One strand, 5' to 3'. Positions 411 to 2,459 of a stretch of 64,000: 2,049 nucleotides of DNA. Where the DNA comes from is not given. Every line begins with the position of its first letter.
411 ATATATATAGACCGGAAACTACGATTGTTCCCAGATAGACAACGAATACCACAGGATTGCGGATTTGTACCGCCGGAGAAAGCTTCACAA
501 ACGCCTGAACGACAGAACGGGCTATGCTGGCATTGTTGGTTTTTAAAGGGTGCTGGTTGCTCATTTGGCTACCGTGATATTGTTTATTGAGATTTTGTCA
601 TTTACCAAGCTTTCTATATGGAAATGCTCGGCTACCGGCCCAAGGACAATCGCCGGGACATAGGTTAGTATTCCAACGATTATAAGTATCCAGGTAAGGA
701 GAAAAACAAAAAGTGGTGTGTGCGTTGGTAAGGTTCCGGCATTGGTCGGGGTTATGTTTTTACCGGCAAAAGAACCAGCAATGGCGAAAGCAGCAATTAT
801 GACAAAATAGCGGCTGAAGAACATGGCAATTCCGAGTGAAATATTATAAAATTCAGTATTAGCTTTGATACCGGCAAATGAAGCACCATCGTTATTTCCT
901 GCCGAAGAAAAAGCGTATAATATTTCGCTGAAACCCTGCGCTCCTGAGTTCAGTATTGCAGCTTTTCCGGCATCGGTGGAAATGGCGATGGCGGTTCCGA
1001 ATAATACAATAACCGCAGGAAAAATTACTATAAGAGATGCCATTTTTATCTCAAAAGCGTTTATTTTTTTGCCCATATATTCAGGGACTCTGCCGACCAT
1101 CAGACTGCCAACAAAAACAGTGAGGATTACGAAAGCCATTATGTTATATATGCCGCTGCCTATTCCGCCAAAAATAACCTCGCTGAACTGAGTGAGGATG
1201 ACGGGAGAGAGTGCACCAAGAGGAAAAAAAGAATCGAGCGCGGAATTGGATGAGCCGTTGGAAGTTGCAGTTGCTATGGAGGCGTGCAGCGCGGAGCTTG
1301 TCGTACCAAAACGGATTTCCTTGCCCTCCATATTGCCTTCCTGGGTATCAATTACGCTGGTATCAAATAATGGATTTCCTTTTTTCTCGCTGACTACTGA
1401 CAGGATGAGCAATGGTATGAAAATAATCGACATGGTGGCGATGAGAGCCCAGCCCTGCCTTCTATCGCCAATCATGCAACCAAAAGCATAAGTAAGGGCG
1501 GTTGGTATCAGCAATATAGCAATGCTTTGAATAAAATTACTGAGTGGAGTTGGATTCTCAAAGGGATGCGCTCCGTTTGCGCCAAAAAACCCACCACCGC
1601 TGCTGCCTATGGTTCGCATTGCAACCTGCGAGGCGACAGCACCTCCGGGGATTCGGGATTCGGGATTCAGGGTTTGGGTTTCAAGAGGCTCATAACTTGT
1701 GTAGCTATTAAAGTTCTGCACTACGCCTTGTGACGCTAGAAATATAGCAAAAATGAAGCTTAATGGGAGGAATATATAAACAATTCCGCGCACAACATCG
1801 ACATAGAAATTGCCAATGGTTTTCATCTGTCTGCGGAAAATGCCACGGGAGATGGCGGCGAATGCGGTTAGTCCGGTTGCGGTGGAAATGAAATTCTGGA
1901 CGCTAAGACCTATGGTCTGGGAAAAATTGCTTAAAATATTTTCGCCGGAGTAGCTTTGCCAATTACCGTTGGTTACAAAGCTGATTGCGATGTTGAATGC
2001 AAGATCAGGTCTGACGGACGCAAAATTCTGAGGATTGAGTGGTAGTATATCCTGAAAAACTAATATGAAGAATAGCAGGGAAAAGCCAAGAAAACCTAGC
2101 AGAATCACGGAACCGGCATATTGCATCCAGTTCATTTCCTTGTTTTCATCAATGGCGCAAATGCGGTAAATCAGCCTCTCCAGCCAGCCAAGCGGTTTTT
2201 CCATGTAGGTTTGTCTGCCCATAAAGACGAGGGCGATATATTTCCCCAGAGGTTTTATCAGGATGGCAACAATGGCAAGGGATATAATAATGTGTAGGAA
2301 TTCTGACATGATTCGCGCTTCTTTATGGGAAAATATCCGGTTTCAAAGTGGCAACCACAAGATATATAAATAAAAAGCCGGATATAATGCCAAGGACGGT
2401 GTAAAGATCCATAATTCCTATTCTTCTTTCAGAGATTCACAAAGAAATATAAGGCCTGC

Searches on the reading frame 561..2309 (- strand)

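Call 50: search_protein_families(library=ncbifam, proteins=[window:561-2309:-], max_evalue=0.00001)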
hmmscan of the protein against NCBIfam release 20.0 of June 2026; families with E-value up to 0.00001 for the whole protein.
window:561-2309:- (582 aa): 1 family
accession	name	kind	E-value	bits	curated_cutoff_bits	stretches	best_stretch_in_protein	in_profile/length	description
TIGR00680.1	kdpA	equivalog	1.7e-196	654.1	387.7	1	3-564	5-561/563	potassium-transporting ATPase subunit KdpA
